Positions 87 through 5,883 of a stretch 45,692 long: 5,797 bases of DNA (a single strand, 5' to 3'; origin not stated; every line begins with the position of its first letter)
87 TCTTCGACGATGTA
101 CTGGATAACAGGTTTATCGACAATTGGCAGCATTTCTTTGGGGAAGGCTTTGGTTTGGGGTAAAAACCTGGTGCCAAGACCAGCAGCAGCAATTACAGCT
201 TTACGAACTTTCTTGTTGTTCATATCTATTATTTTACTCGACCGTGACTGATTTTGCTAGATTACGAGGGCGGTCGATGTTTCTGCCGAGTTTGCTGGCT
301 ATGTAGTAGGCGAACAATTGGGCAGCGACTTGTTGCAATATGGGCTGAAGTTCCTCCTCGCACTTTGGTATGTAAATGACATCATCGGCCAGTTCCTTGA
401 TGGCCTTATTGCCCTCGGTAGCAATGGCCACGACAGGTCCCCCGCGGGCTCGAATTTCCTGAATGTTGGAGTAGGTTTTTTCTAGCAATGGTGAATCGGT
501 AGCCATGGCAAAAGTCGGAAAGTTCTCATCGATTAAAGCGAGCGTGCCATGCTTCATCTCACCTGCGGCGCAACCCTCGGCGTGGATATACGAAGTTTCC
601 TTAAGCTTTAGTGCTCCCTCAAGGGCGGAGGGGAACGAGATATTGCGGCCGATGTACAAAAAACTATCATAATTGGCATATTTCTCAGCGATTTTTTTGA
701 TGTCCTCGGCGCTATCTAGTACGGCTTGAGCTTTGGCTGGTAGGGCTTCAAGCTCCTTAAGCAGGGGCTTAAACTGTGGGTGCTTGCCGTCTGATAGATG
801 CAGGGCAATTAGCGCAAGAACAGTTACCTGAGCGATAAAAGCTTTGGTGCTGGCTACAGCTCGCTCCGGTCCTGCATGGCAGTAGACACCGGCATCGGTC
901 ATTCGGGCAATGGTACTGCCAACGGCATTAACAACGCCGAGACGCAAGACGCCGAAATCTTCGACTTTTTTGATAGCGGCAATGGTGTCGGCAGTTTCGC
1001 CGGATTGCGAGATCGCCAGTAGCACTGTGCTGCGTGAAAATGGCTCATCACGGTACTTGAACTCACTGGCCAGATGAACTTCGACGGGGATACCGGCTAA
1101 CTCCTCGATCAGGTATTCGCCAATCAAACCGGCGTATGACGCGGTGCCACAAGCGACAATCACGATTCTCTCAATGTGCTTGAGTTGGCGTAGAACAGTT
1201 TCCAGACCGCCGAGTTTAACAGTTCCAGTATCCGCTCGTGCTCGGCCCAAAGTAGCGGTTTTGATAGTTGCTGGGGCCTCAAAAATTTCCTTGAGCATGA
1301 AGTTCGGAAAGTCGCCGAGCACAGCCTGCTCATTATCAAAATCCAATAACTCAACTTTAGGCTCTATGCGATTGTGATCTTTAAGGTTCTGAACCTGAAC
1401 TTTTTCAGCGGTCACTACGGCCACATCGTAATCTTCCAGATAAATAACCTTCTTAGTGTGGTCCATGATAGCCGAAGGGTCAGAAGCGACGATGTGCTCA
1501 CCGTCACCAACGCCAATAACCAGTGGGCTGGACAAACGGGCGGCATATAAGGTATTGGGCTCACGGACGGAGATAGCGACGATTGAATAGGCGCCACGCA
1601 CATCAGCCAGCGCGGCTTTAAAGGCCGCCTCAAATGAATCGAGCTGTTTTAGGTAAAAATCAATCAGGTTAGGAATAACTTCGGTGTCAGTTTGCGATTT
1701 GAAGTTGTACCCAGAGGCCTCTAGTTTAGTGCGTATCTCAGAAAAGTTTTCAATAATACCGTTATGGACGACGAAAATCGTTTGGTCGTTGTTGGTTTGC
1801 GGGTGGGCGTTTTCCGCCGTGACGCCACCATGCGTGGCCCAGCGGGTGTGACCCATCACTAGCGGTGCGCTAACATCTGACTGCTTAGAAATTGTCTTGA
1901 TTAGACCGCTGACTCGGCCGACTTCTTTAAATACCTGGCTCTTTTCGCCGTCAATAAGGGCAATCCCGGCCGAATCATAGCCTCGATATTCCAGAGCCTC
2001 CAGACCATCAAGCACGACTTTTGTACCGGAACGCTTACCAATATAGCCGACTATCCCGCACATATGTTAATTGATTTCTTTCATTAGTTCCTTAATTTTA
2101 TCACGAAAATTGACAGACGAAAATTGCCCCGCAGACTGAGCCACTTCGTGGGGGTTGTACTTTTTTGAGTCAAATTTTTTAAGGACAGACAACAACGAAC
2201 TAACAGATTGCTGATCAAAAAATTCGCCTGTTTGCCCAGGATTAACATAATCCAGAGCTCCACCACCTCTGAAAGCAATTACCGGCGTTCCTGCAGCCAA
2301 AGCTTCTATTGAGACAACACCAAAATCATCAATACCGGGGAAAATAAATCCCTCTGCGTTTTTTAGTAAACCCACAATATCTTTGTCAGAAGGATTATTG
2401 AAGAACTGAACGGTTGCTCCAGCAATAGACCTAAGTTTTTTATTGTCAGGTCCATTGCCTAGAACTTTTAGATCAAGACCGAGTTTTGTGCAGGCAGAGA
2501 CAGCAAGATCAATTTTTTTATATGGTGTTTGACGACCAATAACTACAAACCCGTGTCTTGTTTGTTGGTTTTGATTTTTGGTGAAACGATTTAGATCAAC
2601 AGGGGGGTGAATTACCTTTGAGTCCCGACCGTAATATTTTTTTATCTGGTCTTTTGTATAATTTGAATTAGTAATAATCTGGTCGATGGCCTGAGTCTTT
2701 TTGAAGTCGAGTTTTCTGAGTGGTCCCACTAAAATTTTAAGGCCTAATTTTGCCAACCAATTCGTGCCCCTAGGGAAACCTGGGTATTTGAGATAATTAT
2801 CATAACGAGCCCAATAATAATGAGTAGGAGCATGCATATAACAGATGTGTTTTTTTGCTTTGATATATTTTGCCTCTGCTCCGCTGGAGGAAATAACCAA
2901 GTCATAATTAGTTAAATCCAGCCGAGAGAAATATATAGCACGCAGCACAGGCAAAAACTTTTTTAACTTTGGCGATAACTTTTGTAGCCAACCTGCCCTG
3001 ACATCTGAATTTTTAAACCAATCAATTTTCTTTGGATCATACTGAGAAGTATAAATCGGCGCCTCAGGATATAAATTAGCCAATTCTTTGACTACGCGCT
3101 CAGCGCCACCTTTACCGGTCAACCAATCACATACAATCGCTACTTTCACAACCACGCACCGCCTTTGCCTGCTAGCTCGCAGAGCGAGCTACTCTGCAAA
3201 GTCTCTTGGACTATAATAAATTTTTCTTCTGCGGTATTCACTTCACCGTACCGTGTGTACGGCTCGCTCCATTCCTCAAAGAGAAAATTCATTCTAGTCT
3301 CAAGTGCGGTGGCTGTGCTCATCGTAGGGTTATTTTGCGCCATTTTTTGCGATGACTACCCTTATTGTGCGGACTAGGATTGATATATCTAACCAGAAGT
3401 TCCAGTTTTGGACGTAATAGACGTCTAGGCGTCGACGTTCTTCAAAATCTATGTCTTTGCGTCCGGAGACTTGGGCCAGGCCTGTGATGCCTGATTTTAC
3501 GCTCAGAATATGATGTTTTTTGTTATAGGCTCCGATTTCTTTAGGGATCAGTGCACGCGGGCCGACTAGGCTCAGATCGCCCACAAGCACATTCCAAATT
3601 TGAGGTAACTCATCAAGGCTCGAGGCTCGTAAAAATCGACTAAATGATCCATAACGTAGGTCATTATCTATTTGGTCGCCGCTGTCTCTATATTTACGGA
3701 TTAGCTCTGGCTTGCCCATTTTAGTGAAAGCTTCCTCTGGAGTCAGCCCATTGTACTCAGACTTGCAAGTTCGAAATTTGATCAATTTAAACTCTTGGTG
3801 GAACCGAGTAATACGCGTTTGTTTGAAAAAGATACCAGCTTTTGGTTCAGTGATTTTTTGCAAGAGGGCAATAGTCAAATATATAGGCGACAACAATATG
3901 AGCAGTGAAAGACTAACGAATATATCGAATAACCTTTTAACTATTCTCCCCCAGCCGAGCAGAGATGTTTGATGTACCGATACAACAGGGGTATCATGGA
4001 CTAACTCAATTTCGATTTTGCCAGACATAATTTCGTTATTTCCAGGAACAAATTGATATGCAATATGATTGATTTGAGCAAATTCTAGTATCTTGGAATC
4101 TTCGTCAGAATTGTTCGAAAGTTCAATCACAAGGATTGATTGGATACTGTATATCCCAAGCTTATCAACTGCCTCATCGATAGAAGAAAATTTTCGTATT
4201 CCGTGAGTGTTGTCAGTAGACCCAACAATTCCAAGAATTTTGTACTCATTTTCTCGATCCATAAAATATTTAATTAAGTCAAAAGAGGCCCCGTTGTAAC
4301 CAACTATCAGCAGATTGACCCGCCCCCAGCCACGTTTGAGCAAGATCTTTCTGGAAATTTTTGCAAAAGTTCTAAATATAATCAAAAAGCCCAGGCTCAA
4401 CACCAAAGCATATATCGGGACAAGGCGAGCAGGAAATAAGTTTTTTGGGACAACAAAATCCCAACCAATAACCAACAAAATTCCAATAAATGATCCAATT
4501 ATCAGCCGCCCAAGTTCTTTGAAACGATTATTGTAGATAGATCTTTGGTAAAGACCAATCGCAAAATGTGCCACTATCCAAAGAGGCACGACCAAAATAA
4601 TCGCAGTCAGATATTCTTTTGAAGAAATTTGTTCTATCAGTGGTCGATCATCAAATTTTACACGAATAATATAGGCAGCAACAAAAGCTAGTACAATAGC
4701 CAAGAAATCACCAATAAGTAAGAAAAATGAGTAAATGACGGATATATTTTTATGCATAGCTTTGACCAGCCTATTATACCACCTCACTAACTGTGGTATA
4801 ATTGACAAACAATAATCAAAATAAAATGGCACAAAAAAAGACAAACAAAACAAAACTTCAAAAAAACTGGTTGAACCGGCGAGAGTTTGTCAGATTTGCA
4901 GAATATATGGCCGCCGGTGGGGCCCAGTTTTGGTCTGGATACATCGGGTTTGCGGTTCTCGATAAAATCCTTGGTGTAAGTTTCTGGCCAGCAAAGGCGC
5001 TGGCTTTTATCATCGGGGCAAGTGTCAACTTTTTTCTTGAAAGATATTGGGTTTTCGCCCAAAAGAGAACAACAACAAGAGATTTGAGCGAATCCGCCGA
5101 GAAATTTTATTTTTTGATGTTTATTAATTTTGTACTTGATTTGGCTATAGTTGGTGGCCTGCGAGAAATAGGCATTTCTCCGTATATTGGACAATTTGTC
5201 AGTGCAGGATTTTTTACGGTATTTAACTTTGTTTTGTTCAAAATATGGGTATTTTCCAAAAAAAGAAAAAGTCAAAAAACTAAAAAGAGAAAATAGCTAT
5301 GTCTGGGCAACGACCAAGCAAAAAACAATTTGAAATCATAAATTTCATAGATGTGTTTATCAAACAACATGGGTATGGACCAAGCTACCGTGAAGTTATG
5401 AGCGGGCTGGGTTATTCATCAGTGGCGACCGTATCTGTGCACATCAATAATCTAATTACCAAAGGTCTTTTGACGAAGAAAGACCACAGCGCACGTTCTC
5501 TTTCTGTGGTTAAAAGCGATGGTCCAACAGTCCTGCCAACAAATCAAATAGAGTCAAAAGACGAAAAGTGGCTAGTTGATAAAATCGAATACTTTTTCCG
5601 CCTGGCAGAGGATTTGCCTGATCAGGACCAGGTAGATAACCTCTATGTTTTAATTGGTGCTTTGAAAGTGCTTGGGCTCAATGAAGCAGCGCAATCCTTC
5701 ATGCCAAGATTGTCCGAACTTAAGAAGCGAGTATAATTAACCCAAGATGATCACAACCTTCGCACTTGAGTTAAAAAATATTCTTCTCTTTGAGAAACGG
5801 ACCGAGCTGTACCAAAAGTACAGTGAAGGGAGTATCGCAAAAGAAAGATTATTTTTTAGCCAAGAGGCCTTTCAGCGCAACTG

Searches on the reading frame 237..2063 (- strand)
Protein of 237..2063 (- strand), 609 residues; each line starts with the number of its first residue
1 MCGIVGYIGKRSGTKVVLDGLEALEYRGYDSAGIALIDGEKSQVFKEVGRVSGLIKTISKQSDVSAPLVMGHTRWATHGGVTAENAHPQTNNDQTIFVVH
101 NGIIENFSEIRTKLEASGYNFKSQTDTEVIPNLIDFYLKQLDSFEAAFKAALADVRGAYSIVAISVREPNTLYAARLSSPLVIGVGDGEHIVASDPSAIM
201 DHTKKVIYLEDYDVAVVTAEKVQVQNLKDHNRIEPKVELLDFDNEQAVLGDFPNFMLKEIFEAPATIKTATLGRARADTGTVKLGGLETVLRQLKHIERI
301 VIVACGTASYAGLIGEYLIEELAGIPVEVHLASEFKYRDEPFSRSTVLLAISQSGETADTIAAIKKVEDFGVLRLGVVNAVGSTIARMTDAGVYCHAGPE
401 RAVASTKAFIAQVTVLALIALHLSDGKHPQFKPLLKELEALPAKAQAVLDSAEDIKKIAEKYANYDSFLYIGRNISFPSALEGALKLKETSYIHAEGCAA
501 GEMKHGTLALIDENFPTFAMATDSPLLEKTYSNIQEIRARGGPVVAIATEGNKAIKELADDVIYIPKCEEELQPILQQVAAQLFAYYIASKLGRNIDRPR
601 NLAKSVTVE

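Call 93: search_protein_families(library=pfam, proteins=[window:237-2063:-], max_evalue=0.0001)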
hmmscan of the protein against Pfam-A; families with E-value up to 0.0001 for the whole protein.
window:237-2063:- (609 aa): 4 families
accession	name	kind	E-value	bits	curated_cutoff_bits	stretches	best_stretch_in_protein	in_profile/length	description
PF01380.27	SIS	-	1.5e-48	164.4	25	2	294-420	2-129/131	SIS domain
PF13522.11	GATase_6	-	2e-19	70.4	27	1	65-194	9-129/130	Glutamine amidotransferase domain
PF13537.11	GATase_7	-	9.3e-15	55.2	25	1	82-200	9-122/123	Glutamine amidotransferase domain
PF13230.11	GATase_4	-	4.9e-06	26.1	23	1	30-130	34-133/272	Glutamine amidotransferases class-II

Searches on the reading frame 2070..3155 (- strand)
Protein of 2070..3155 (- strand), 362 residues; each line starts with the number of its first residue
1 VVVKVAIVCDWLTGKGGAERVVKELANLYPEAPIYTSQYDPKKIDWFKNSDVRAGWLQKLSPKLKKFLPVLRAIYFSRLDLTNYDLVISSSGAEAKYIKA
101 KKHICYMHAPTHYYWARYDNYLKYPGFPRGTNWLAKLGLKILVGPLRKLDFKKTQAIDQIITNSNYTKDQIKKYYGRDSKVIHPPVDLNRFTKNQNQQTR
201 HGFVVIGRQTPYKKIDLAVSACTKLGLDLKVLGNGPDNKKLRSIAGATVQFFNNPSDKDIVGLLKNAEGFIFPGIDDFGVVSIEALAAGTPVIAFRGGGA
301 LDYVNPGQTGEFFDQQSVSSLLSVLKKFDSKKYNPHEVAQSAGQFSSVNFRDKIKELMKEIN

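Call 93: search_protein_families(library=pfam, proteins=[window:2070-3155:-], max_evalue=0.0001)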
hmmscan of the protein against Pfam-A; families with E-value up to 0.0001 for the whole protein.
window:2070-3155:- (362 aa): 4 families
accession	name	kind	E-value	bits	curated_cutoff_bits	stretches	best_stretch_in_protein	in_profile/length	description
PF00534.26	Glycos_transf_1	-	5.6e-19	68.7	26.4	1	193-331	8-158/172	Glycosyl transferases group 1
PF13692.12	Glyco_trans_1_4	-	1.2e-12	48.7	27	1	202-321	3-132/142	Glycosyl transferases group 1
PF13439.12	Glyco_transf_4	-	2.9e-10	40.9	28.5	1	16-190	2-170/170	Glycosyltransferase Family 4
PF20706.3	GT4-conflict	-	1.1e-05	25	26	1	184-304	179-320/385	Family 4 Glycosyltransferase in conflict systems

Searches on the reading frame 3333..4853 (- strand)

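Call 33: search_protein_families(library=pfam, proteins=[window:3333-4853:-], max_evalue=0.001)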
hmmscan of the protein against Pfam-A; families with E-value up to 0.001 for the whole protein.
window:3333-4853:- (507 aa): 2 families
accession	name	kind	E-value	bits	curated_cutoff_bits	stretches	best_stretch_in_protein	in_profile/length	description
PF02397.22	Bac_transf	-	1.3e-54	184.9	27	1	306-501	1-178/179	Bacterial sugar transferase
PF13727.12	CoA_binding_3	-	8.3e-05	23.1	25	1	98-241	2-146/175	CoA-binding domain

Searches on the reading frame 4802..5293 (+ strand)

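Call 33: search_protein_families(library=pfam, proteins=[window:4802-5293:+], max_evalue=0.001)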
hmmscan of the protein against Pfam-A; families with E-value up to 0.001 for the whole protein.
window:4802-5293:+ (164 aa): 1 family
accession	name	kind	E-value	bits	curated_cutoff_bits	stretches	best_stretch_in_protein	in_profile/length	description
PF04138.20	GtrA_DPMS_TM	-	1.5e-18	67.5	26.1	1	35-151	2-117/117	GtrA/DPMS, transmembrane domain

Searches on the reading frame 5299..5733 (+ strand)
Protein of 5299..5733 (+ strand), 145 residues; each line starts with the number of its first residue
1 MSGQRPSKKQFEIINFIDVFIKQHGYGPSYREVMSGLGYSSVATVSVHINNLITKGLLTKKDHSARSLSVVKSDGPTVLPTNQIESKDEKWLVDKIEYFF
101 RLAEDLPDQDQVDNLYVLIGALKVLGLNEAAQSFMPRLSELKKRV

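Call 6: search_protein_families(library=pfam, proteins=[window:5299-5733:+], max_evalue=0.1)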
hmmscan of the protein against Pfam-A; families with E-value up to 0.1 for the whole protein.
window:5299-5733:+ (145 aa): 3 families
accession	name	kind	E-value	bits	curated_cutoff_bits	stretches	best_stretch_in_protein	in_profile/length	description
PF01726.22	LexA_DNA_bind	-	4.5e-13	49.2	23.7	1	7-66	5-64/65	LexA DNA binding domain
PF13730.12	HTH_36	-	0.0056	16.9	25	1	28-58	26-55/55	Helix-turn-helix domain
PF12802.13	MarR_2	-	0.093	13.4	27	0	28-62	21-54/61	MarR family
